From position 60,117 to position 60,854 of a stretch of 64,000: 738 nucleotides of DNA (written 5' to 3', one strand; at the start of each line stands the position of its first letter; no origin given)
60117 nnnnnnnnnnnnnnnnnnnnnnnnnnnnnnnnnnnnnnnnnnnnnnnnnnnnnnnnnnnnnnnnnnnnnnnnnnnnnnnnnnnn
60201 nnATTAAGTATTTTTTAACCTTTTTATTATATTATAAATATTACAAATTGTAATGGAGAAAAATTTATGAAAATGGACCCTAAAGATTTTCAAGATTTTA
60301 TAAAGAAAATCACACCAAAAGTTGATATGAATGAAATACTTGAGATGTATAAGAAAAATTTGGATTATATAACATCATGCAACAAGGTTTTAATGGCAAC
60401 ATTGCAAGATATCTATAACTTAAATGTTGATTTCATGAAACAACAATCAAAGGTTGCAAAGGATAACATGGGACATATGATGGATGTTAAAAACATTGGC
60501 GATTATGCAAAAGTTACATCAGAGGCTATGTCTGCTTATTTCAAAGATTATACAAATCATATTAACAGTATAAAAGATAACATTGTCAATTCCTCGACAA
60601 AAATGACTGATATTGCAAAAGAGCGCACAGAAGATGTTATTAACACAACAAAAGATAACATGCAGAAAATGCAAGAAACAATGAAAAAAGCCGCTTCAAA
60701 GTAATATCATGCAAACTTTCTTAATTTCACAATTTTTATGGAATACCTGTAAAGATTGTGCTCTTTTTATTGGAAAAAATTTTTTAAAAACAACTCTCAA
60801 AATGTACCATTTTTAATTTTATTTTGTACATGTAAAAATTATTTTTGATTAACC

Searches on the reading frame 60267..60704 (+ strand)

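Call 12: search_protein_families(library=pfam, proteins=[window:60267-60704:+], max_evalue=0.001)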
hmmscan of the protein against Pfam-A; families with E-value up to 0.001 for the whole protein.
window:60267-60704:+ (145 aa): 1 family
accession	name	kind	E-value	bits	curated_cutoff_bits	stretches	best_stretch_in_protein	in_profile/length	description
PF09361.15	Phasin_2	-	6.8e-11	42.7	24.9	1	23-120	2-99/100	Phasin protein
